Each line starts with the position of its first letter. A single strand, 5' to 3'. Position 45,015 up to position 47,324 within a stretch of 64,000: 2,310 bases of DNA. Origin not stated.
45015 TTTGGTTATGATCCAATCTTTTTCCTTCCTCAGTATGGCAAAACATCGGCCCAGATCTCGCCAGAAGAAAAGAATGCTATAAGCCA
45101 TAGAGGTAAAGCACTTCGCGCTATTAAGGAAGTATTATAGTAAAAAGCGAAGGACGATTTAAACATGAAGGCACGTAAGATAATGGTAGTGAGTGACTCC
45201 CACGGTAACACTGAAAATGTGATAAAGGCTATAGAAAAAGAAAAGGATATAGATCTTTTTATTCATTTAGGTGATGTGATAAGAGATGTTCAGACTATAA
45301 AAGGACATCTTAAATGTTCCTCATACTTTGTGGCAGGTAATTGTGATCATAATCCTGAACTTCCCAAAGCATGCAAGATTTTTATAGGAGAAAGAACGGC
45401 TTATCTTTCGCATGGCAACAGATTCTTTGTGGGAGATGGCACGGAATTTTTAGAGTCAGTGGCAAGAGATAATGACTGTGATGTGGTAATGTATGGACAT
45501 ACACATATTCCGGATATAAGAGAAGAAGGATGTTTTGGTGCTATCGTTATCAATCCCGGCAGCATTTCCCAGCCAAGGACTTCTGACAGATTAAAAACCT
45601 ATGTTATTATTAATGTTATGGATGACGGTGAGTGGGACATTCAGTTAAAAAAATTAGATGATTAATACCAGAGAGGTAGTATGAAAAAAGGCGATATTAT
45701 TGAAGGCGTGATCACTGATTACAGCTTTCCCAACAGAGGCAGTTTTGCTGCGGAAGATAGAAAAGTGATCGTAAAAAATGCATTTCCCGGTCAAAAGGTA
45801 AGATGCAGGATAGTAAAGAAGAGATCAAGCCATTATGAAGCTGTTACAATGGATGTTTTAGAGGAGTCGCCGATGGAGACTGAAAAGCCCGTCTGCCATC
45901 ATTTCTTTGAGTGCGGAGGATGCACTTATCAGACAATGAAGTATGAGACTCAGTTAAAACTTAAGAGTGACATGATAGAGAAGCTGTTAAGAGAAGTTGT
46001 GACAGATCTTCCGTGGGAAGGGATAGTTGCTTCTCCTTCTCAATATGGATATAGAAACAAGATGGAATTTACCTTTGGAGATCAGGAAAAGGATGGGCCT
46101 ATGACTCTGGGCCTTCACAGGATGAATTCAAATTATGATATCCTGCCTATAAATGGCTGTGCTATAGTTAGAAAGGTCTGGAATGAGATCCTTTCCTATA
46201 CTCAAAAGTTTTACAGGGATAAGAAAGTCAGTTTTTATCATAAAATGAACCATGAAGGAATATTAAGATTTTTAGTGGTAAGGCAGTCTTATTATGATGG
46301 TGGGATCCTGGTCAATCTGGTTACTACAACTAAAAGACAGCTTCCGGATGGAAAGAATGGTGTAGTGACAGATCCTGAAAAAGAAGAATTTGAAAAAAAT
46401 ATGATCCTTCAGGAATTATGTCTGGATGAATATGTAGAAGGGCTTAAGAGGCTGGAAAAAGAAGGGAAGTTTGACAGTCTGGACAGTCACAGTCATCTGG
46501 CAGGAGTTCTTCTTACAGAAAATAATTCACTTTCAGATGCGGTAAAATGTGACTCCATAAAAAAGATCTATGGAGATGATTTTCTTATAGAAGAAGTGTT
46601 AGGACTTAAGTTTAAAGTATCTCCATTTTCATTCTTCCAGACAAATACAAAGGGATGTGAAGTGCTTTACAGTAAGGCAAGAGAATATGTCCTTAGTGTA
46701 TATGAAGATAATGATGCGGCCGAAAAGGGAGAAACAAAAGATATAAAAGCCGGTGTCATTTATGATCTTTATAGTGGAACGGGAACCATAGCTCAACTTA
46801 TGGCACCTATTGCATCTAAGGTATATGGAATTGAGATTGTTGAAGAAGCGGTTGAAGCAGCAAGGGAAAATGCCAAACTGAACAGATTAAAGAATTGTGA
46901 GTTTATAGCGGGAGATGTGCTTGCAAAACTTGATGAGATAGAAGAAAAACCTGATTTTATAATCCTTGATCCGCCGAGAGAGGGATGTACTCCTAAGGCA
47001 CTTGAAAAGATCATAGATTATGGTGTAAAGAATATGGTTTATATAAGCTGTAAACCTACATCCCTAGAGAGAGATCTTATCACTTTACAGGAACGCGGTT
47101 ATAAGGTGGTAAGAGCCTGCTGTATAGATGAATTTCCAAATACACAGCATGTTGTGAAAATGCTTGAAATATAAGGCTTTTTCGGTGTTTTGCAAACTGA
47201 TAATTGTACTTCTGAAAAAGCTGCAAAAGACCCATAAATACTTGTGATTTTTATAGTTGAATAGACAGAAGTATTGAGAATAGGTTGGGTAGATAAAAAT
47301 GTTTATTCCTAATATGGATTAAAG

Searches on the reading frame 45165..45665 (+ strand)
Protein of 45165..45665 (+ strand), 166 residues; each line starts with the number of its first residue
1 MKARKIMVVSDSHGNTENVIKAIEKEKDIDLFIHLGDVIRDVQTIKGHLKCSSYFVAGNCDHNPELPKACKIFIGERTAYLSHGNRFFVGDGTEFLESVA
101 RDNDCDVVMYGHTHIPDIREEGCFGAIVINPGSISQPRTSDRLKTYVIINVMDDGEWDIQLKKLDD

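Call 53: find_encoding_contigs(protein=window:45165-45665:+, flank=10000, max_places=10)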
Protein window:45165-45665:+ (166 aa): 9 contigs read that carry it; 5 places shown.
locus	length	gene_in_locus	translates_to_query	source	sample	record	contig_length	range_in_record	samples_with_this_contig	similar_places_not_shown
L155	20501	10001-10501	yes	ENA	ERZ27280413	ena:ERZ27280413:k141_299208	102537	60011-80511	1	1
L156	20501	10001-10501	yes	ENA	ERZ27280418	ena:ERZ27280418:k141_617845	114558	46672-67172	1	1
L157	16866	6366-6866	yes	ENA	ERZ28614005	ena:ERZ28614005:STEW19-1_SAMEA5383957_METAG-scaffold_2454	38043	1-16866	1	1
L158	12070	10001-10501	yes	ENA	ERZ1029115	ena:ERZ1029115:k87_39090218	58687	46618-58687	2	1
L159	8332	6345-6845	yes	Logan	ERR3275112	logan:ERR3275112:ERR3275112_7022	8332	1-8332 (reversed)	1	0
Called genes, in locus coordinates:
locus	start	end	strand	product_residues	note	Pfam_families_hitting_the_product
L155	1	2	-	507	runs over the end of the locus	PF02446:Glyco_hydro_77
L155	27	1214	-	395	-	PF00155:Aminotran_1_2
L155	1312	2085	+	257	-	PF01026:TatD_DNase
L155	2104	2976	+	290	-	PF00398:RrnaAD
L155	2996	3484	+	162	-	PF00383:dCMP_cyt_deam_1, PF14437:MafB19-deam, PF14439:Bd3614-deam (weak)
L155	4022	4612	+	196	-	PF01966:HD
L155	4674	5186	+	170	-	-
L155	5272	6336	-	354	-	PF03033:Glyco_transf_28, PF04101:Glyco_tran_28_C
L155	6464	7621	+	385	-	PF22020:RlmL_1st, PF02926:THUMP, PF01170:UPF0020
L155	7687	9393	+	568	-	PF07833:Cu_amine_oxidN1, PF00112:Peptidase_C1, PF18560:Lectin_like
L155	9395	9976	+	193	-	PF01725:Ham1p_like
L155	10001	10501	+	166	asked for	PF00149:Metallophos (weak), PF12850:Metallophos_2, PF14582:Metallophos_3 (faint)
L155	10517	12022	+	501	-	PF05175:MTS, PF05958:tRNA_U5-meth_tr, PF13649:Methyltransf_25 (weak), PF13847:Methyltransf_31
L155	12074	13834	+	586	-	-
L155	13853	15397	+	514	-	PF03062:MBOAT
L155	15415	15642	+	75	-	PF00550:PP-binding (weak)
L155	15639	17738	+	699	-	PF00501:AMP-binding, PF13193:AMP-binding_C, PF14512:TM1586_NiRdase (faint), PF00881:Nitroreductase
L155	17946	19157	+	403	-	PF00990:GGDEF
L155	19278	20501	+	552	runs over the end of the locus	PF00916:Sulfate_transp, PF01740:STAS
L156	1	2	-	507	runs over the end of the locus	PF02446:Glyco_hydro_77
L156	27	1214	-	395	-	PF00155:Aminotran_1_2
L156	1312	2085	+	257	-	PF01026:TatD_DNase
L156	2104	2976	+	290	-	PF00398:RrnaAD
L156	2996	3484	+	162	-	PF00383:dCMP_cyt_deam_1, PF14437:MafB19-deam, PF14439:Bd3614-deam (weak)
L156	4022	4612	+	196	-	PF01966:HD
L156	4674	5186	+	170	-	-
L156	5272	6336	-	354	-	PF03033:Glyco_transf_28, PF04101:Glyco_tran_28_C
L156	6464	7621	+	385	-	PF22020:RlmL_1st, PF02926:THUMP, PF01170:UPF0020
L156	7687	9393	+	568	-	PF07833:Cu_amine_oxidN1, PF00112:Peptidase_C1, PF18560:Lectin_like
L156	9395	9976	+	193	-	PF01725:Ham1p_like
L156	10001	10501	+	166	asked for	PF00149:Metallophos (weak), PF12850:Metallophos_2, PF14582:Metallophos_3 (faint)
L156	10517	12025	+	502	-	PF05958:tRNA_U5-meth_tr, PF05175:MTS, PF13649:Methyltransf_25 (weak), PF13847:Methyltransf_31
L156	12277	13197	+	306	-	PF00239:Resolvase, PF07508:Recombinase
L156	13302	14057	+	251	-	-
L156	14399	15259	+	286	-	PF14267:DUF4357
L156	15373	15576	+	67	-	-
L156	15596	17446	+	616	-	PF02086:MethyltransfD12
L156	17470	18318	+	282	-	-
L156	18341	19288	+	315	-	PF07728:AAA_5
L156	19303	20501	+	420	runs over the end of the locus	-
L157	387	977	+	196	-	PF01966:HD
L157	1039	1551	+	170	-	-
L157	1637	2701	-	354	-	PF03033:Glyco_transf_28, PF04101:Glyco_tran_28_C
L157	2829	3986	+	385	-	PF22020:RlmL_1st, PF02926:THUMP, PF01170:UPF0020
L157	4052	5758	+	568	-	PF07833:Cu_amine_oxidN1, PF00112:Peptidase_C1, PF18560:Lectin_like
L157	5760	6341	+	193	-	PF01725:Ham1p_like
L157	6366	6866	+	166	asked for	PF00149:Metallophos (weak), PF12850:Metallophos_2, PF14582:Metallophos_3 (faint)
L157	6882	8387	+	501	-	PF05175:MTS, PF05958:tRNA_U5-meth_tr, PF13649:Methyltransf_25 (weak), PF13847:Methyltransf_31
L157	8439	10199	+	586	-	-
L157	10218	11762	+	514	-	PF03062:MBOAT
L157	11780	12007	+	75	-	PF00550:PP-binding (weak)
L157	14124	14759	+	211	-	PF00990:GGDEF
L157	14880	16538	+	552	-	PF00916:Sulfate_transp, PF01740:STAS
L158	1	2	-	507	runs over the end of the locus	PF02446:Glyco_hydro_77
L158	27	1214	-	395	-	PF00155:Aminotran_1_2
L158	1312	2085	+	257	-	PF01026:TatD_DNase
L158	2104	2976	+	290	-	PF00398:RrnaAD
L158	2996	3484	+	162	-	PF00383:dCMP_cyt_deam_1, PF14437:MafB19-deam, PF14439:Bd3614-deam (weak)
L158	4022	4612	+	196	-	PF01966:HD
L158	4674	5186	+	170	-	-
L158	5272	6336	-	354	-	PF03033:Glyco_transf_28, PF04101:Glyco_tran_28_C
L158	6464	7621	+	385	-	PF22020:RlmL_1st, PF02926:THUMP, PF01170:UPF0020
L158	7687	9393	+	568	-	PF07833:Cu_amine_oxidN1, PF00112:Peptidase_C1, PF18560:Lectin_like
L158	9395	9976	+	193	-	PF01725:Ham1p_like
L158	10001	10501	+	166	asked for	PF00149:Metallophos (weak), PF12850:Metallophos_2, PF14582:Metallophos_3 (faint)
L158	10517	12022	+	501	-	PF05175:MTS, PF05958:tRNA_U5-meth_tr, PF13649:Methyltransf_25 (weak), PF13847:Methyltransf_31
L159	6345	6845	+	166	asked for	PF00149:Metallophos (weak), PF12850:Metallophos_2, PF14582:Metallophos_3 (faint)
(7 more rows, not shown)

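Call 59: find_homologous_proteins(query=L155:12074-13834:+, max_evalue=1e-50)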
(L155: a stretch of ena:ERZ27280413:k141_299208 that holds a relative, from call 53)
Query L155:12074-13834:+ (586 aa): 15 proteins with E <= 1e-50 among 7660 candidates.
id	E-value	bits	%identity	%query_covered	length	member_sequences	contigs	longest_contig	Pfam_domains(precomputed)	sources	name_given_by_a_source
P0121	0.0e+0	1311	99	100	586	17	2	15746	-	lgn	-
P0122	9.0e-264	894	66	100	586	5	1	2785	PF07611.18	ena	-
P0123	8.6e-165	568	54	79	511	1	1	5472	-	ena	-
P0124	1.2e-83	300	36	89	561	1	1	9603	-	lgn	-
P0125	1.0e-82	297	35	88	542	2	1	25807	-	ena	-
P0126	4.6e-80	288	35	90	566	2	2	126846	PF15711.11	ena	-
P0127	1.2e-78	283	34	89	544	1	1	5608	PF15711.11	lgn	-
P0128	7.5e-74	267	32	89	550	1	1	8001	PF15711.11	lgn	-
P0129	3.3e-72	262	33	93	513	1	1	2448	PF15711.11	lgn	-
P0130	3.7e-69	252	31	92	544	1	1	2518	PF15711.11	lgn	-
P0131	6.3e-69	251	35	87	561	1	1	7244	-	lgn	-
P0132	9.0e-69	251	33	90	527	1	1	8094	PF15711.11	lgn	-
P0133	2.7e-67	246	31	93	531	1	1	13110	-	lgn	-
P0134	4.5e-63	232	32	89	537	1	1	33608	-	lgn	-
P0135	7.8e-63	231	31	89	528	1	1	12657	-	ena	-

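Call 60: find_encoding_contigs(protein=P0121, flank=10000, max_places=6)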
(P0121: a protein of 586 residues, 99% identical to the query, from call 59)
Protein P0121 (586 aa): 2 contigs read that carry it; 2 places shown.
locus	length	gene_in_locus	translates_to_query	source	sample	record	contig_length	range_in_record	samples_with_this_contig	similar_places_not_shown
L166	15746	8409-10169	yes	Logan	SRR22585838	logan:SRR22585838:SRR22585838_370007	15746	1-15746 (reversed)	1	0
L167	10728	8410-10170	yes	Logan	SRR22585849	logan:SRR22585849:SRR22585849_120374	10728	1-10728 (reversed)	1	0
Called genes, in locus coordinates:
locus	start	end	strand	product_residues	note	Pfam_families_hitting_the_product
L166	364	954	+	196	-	PF01966:HD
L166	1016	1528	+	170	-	-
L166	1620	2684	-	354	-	PF03033:Glyco_transf_28, PF04101:Glyco_tran_28_C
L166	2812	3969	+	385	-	PF22020:RlmL_1st, PF02926:THUMP, PF01170:UPF0020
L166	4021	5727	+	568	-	PF07833:Cu_amine_oxidN1, PF00112:Peptidase_C1, PF18560:Lectin_like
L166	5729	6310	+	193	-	PF01725:Ham1p_like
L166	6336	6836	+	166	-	PF00149:Metallophos (weak), PF12850:Metallophos_2, PF14582:Metallophos_3 (faint)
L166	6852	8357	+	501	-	PF05958:tRNA_U5-meth_tr, PF05175:MTS, PF13649:Methyltransf_25 (weak), PF13847:Methyltransf_31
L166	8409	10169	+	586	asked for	-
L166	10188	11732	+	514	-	PF03062:MBOAT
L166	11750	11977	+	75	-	PF00550:PP-binding (weak)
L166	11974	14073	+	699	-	PF00501:AMP-binding, PF13193:AMP-binding_C, PF14512:TM1586_NiRdase (faint), PF00881:Nitroreductase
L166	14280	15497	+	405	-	PF00990:GGDEF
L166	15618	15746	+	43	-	?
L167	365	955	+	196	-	PF01966:HD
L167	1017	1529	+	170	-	-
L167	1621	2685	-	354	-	PF03033:Glyco_transf_28, PF04101:Glyco_tran_28_C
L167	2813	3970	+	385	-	PF22020:RlmL_1st, PF02926:THUMP, PF01170:UPF0020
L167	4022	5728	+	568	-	PF07833:Cu_amine_oxidN1, PF00112:Peptidase_C1, PF18560:Lectin_like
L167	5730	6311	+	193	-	PF01725:Ham1p_like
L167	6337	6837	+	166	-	PF00149:Metallophos (weak), PF12850:Metallophos_2, PF14582:Metallophos_3 (faint)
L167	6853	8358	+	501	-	PF05958:tRNA_U5-meth_tr, PF05175:MTS, PF13649:Methyltransf_25 (weak), PF13847:Methyltransf_31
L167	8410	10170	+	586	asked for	-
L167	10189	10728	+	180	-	?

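Call 92: search_solved_structures(query=L156:10517-12022:+, max_evalue=1e-10, show_alignments=2)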
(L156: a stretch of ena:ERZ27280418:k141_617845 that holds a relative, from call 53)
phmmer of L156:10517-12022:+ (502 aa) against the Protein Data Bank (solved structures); distinct sequences matched with E-value up to 1e-10: 8.
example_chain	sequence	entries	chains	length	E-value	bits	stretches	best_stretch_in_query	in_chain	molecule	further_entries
5xj1_A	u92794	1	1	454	1.2e-46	162.6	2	274-500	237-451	Uncharacterized RNA methyltransferase SP_1029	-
5xj2_A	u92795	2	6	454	3e-46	161.3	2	274-500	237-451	Uncharacterized RNA methyltransferase SP_1029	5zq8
5zq1_A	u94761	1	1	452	3.3e-46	161.2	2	274-500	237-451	Uncharacterized RNA methyltransferase SP_1029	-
5zq0_A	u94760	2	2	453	3.3e-46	161.2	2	274-500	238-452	Uncharacterized RNA methyltransferase SP_1029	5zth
2jjq_A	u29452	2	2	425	2.8e-38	135.1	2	28-226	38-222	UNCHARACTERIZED RNA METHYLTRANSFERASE PYRAB10780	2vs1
8z62_A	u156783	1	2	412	1.3e-32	116.4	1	297-498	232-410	23S rRNA (uracil(747)-C(5))-methyltransferase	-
1uwv_A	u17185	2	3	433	6e-28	101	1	359-500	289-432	23S RRNA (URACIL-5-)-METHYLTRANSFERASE RUMA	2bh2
3bt7_A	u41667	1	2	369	4.5e-12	48.6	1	357-498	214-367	tRNA (uracil-5-)-methyltransferase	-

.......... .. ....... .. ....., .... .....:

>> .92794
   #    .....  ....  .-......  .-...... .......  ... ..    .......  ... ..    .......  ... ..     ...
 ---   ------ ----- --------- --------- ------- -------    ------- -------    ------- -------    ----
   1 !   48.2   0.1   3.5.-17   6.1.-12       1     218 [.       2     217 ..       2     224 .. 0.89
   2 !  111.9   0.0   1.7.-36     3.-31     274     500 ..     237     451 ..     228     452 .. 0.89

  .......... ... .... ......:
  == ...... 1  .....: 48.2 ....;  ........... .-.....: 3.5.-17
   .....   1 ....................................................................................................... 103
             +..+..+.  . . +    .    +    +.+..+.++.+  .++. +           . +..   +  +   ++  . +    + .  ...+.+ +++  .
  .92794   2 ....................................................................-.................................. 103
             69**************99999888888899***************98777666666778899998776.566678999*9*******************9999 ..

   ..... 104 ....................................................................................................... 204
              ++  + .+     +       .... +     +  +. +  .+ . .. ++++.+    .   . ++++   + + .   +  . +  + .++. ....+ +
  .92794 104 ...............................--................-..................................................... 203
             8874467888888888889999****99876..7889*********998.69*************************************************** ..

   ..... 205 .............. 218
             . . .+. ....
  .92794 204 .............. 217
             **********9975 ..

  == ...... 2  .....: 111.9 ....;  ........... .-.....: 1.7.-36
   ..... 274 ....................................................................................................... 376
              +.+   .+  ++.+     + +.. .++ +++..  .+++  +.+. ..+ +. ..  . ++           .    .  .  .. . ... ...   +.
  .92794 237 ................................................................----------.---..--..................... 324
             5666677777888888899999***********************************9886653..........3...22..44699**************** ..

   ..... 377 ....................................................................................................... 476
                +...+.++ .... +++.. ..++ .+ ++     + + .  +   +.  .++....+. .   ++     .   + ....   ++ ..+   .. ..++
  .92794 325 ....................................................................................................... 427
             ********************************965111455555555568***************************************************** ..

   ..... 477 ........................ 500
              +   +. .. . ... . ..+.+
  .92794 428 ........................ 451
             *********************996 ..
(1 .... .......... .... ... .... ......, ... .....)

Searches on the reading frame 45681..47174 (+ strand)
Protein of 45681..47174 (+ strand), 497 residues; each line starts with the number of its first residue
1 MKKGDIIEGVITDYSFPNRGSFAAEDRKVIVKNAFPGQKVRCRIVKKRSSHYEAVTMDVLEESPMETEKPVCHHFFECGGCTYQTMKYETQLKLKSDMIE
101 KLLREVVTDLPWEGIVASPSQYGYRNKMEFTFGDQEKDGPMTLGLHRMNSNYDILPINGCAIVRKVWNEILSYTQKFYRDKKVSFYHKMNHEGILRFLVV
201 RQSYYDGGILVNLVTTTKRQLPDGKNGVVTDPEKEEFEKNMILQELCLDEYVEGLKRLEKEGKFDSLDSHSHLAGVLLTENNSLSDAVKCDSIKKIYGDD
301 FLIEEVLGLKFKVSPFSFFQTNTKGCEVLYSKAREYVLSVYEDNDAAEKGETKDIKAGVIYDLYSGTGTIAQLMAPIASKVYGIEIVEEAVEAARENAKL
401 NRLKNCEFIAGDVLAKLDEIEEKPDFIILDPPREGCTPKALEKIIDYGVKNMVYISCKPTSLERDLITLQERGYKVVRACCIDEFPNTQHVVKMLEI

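Call 5: search_protein_families(library=pfam, proteins=[window:45681-47174:+], max_evalue=0.01)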
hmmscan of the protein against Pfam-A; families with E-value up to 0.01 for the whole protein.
window:45681-47174:+ (497 aa): 10 families
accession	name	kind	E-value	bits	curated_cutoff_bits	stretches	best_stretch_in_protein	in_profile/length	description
PF05958.17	tRNA_U5-meth_tr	-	1.6e-15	57.4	23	1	358-491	203-348/357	tRNA (Uracil-5-)-methyltransferase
PF13847.12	Methyltransf_31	-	6.1e-14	52.4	27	1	357-464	4-116/145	Methyltransferase domain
PF05175.20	MTS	-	2.2e-08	34.4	23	1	356-432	31-107/170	Methyltransferase small domain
PF13649.12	Methyltransf_25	-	1.4e-07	32.5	27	1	360-429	1-70/97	Methyltransferase domain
PF09445.16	Methyltransf_15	-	2.6e-05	24.3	22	1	359-436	3-84/165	RNA cap guanine-N2 methyltransferase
PF02475.24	TRM5-TYW2_MTfase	-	3.8e-05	24.2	28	1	358-446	38-129/164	TRM5/TYW2 methyltransferase domain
PF08241.18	Methyltransf_11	-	0.0002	22.3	21.2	1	365-418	5-55/95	Methyltransferase domain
PF03602.21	Cons_hypoth95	-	0.00059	20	24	1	354-444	39-136/182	Conserved hypothetical protein 95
PF06325.19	PrmA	-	0.0033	17.4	22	1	362-427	167-230/296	Ribosomal protein L11 methyltransferase (PrmA)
PF01170.24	UPF0020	-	0.0096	16.1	22.3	0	378-432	76-130/197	RMKL-like, methyltransferase domain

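Call 7: find_related_loci(query=window:45681-47174:+, collection=genome_contigs, flank=10000)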
Query window:45681-47174:+ (497 aa) in genome_contigs; peptide patterns used: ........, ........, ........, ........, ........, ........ (x = any residue, [..] = any of these).
428 stretches matched a pattern; 337 encode a relative of the query (tblastn E <= 1e-3); the best 80 are kept; 80 distinct loci.
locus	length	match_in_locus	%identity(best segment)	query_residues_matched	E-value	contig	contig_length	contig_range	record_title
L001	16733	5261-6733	98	1-491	0e+0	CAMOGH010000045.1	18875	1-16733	MAG: uncultured Lachnospiraceae bacterium isolate SRR873606_bin.105_metaWRAP_v1.3_MAG genome assembly, contig: NODE_5515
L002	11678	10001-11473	96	1-491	0e+0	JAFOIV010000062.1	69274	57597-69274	MAG: Eubacterium sp. isolate RGIG507 Dairy_cattle_Duodenum-2__c258004, whole genome shotgun sequence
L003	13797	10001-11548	69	1-490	0e+0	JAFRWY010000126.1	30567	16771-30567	MAG: Eubacterium sp. isolate RGIG2873 Goat_Omasum.Co__c2340921, whole genome shotgun sequence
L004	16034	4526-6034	70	1-491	0e+0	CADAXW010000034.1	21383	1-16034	MAG: uncultured Lachnospiraceae bacterium isolate RUG13730 genome assembly, contig: RUG13730_asm_34, whole genome shotgu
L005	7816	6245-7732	70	1-491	0e+0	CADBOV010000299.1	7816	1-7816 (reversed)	MAG: uncultured Lachnospiraceae bacterium isolate RUG14162 genome assembly, contig: RUG14162_asm_299, whole genome shotg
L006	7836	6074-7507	66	1-491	0e+0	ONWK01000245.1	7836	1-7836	uncultured Clostridiales bacterium isolate RUG694 genome assembly, contig: k87_23226152, whole genome shotgun sequence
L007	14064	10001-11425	66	1-491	0e+0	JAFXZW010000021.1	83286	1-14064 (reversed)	MAG: Eubacterium sp. isolate RGIG6897 Sheep_Rumen-5__c264435, whole genome shotgun sequence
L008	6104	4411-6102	60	1-489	0e+0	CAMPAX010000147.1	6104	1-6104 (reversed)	MAG: uncultured Lachnospiraceae bacterium isolate SRR873610_bin.71_metaWRAP_v1.3_MAG genome assembly, contig: NODE_35163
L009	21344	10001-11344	54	1-491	1e-168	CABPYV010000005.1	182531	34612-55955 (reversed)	MAG TPA_asm: uncultured Coprococcus sp. isolate MGYG-HGUT-00364 genome assembly, contig: GUT_GENOME007858_5, whole genom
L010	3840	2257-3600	54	1-491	2e-174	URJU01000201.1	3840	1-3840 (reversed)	uncultured Coprococcus sp. isolate UMGS1067 genome assembly, contig: NODE_4705_length_3840_cov_5.579128, whole genome sh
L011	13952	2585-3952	53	1-491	5e-163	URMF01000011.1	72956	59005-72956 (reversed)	uncultured Clostridiales bacterium isolate UMGS1135 genome assembly, contig: NODE_79_length_72956_cov_6.074635, whole ge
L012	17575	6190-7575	53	1-494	4e-162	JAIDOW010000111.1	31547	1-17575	MAG: Lachnospiraceae bacterium isolate SC0352_S19_5 SC0352_S19_5_contig_111, whole genome shotgun sequence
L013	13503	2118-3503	53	1-497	2e-162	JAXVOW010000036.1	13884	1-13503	MAG: bacterium isolate P029L1-24 NODE_1063_length_13884_cov_15.450864, whole genome shotgun sequence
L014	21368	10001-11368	53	1-491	6e-162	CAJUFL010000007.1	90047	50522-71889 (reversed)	MAG TPA_asm: uncultured Lachnospiraceae bacterium isolate MGBC129221 genome assembly, contig: MGBC129221.7, whole genome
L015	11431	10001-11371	52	1-491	5e-159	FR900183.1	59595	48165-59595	Roseburia sp. CAG:303 genomic scaffold, scf522, whole genome shotgun sequence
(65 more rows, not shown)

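Call 27: find_encoding_contigs(protein=window:45681-47174:+, flank=10000, max_places=10)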
Protein window:45681-47174:+ (497 aa): no gene with exactly this product is on record in the collection.
